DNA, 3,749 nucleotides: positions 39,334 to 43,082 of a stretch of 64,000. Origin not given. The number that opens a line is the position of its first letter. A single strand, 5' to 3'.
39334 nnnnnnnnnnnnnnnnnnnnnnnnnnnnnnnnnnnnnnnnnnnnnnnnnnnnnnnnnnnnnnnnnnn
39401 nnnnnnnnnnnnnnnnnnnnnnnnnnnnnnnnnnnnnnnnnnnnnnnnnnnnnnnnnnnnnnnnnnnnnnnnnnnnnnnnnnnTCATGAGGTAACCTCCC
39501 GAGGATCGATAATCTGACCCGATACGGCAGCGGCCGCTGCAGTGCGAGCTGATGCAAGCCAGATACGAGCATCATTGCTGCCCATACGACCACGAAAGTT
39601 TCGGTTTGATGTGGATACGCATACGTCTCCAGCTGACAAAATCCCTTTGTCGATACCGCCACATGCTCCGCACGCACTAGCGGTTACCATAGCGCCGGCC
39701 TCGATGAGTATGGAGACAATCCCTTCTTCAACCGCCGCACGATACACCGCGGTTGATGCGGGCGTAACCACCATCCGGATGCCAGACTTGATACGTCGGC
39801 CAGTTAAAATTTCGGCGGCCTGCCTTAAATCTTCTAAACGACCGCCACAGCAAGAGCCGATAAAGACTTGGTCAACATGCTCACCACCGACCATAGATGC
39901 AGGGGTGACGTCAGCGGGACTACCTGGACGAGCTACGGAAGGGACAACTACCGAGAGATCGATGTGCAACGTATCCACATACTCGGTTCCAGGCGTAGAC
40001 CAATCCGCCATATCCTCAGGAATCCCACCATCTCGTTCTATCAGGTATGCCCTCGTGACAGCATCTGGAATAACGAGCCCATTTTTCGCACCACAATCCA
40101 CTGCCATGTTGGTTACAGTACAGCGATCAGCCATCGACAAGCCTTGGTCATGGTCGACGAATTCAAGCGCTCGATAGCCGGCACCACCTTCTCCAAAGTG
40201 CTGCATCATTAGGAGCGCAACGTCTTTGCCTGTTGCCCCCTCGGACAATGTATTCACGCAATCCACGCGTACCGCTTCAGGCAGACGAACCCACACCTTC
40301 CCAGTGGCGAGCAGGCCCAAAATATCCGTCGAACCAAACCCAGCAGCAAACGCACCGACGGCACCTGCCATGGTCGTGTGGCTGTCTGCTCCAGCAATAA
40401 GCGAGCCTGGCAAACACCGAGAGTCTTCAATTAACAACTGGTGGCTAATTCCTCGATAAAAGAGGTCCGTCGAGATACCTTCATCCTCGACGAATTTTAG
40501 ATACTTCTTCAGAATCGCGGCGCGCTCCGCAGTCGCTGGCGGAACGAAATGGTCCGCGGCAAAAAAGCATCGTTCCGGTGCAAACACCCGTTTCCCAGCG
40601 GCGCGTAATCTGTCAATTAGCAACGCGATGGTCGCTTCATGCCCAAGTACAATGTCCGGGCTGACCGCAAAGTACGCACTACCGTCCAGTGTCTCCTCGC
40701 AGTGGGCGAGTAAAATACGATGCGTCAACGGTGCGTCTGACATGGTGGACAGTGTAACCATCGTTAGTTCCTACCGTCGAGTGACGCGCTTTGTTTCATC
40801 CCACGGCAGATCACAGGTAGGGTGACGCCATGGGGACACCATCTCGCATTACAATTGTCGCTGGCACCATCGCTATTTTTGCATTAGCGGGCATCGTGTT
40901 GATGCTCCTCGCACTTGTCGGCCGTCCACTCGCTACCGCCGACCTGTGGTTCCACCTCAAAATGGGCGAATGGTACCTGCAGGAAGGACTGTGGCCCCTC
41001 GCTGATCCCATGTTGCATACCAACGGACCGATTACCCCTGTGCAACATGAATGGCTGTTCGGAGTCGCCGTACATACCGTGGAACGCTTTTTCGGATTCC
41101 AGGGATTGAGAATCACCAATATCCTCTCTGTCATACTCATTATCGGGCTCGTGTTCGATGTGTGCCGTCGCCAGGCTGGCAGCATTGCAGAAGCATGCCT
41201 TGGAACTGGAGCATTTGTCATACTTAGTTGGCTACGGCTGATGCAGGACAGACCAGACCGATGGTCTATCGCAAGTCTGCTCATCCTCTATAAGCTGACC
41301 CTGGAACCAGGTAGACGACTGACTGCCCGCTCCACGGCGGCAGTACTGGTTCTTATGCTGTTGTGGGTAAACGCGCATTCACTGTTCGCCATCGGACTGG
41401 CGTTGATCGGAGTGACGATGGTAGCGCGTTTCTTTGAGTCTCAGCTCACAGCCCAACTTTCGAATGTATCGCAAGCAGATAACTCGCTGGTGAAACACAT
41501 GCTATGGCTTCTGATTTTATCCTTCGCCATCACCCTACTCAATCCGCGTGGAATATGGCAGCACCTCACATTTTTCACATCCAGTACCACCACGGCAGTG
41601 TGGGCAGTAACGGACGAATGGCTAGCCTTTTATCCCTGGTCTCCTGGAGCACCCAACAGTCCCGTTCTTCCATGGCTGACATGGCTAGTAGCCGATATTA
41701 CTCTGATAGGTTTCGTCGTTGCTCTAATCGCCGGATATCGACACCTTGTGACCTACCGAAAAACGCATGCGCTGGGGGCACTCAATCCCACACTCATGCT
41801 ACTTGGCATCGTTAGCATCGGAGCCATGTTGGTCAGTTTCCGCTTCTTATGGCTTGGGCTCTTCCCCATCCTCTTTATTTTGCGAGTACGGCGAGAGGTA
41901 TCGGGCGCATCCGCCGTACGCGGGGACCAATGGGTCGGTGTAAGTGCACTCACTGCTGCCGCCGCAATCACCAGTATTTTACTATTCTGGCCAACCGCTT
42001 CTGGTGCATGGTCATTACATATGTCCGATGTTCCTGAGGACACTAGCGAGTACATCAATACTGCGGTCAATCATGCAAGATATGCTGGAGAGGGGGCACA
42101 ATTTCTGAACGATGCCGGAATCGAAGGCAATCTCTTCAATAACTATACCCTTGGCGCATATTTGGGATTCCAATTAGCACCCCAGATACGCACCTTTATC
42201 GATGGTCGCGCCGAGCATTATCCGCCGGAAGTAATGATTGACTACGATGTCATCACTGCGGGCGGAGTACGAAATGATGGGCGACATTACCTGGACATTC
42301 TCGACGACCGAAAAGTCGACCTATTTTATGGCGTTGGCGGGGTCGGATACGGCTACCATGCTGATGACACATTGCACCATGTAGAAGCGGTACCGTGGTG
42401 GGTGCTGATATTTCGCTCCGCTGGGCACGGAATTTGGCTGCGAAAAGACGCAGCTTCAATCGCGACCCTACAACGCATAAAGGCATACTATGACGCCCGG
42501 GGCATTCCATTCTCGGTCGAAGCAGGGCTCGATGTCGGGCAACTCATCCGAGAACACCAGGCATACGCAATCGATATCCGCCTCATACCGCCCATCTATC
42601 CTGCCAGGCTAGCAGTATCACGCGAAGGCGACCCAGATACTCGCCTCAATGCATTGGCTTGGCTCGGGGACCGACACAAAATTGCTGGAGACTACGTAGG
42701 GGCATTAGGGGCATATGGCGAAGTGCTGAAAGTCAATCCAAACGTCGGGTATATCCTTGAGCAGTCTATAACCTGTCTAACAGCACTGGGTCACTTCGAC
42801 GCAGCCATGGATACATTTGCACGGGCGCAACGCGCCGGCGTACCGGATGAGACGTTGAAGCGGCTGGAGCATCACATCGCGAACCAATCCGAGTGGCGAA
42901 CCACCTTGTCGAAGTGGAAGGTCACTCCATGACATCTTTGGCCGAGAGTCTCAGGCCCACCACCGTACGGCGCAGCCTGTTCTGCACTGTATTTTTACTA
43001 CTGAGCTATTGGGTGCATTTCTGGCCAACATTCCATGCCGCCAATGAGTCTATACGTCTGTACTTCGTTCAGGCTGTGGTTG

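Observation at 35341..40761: Tightly overlapping five-gene operon: archaeal-type LeuC/LeuD + FAD oxidoreductase + LuxE + LuxC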

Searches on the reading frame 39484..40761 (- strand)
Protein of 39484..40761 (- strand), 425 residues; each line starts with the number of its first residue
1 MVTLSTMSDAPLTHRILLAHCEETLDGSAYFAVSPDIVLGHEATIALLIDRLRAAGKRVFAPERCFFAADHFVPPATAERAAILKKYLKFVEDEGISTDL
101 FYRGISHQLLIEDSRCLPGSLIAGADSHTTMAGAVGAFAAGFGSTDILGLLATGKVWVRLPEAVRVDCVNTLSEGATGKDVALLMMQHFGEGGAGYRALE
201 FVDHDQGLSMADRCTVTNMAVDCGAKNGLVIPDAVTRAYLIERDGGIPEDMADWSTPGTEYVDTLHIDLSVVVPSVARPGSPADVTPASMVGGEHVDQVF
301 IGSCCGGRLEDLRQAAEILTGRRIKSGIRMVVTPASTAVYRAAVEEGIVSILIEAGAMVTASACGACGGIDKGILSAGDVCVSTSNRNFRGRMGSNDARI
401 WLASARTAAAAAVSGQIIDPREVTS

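Call 4: search_protein_families(library=pfam, proteins=[window:39484-40761:-], max_evalue=0.01)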
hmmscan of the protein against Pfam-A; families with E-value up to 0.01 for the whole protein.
window:39484-40761:- (425 aa): 2 families
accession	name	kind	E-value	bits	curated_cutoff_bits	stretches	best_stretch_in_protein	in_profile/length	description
PF00330.25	Aconitase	-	2.6e-82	277.7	28.7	2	16-288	3-303/463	Aconitase family (aconitate hydratase)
PF04412.18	AcnX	-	0.00014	21.1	31.5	1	293-366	288-359/400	Aconitase X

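Call 5: search_protein_families(library=ncbifam, proteins=[window:39484-40761:-], max_evalue=0.01)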
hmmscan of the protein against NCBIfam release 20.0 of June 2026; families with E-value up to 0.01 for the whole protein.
window:39484-40761:- (425 aa): 19 families
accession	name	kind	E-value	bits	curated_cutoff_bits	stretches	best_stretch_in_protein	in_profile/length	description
NF001614.1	PRK00402.1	subfamily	6.4e-131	436.8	385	1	12-421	3-415/415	aconitase/3-isopropylmalate dehydratase large subunit family protein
TIGR01343.1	hacA_fam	subfamily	1.6e-126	422.2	385.7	1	13-421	3-412/412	homoaconitate hydratase family protein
TIGR02086.1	IPMI_arch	subfamily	3.1e-125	418.1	410.15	1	12-422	3-411/411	3-isopropylmalate dehydratase/homoaconitate hydratase family large subunit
NF040615.1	HacA_Meth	equivalog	2.4e-103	346.1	550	1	16-418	7-416/419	homoaconitase large subunit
TIGR02083.1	LEU2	equivalog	4.3e-100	335.6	610.65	1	13-423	4-419/419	3-isopropylmalate dehydratase large subunit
NF009116.0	PRK12466.1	subfamily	1.1e-78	265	531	2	284-424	330-469/472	3-isopropylmalate dehydratase large subunit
NF005558.0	PRK07229.1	equivalog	8.9e-74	249.2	612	1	12-424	5-416/647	aconitate hydratase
NF004016.0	PRK05478.1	subfamily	1.1e-73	248.4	510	2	284-423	328-466/468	3-isopropylmalate dehydratase large subunit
TIGR01342.1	acon_putative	hypoth_equivalog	8.7e-66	222.5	719.15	1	101-424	92-413/655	putative aconitate hydratase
TIGR00170.1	leuC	equivalog_domain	6.7e-63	212.9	560.25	2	294-423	337-466/466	3-isopropylmalate dehydratase large subunit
TIGR00139.1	h_aconitase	equivalog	5.4e-53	180.4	529.9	2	258-424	282-458/709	homoaconitase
NF006690.0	PRK09238.1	equivalog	8.4e-36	123.3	782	2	259-422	655-816/852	bifunctional aconitate hydratase 2/2-methylisocitrate dehydratase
TIGR01340.1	aconitase_mito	equivalog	2e-29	102.5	825.35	1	103-417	133-472/745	aconitate hydratase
TIGR00117.1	acnB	equivalog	1.7e-26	92.3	1287.2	1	259-422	654-814/844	bifunctional aconitate hydratase 2/2-methylisocitrate dehydratase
NF008503.0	PRK11413.1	equivalog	6e-25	87.3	641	2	295-417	351-478/753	hydratase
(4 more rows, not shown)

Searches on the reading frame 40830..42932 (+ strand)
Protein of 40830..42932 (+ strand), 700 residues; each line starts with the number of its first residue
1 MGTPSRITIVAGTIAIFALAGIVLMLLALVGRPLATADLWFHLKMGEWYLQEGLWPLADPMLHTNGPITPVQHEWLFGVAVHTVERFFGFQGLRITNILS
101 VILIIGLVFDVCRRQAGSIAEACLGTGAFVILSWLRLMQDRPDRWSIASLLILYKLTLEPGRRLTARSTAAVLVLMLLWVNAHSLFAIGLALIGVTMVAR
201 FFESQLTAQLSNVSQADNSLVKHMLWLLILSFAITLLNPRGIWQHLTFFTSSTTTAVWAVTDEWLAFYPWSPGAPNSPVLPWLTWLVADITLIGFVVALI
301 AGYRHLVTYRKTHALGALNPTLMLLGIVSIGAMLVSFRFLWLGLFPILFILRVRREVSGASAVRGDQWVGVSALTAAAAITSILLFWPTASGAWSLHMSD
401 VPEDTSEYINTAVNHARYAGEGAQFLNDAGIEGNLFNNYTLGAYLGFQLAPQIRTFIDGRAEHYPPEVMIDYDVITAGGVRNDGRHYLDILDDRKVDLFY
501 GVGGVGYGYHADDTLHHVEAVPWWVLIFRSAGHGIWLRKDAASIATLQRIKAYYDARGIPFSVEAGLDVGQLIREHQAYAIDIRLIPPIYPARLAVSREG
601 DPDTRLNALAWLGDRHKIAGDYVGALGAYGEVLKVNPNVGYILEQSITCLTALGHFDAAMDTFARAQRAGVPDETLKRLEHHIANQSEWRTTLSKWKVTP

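Call 4: search_protein_families(library=pfam, proteins=[window:40830-42932:+], max_evalue=0.01)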
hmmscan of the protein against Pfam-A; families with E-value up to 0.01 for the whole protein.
window:40830-42932:+ (700 aa): 3 families
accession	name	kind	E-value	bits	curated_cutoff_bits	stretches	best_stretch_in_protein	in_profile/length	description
PF14559.12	TPR_19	-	0.00016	22.4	25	1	619-679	4-64/68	Tetratricopeptide repeat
PF07719.23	TPR_2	-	0.0015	18.9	27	0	608-638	3-33/34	Tetratricopeptide repeat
PF13428.12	TPR_14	-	0.0071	17.4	23.5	0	607-643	2-38/44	Tetratricopeptide repeat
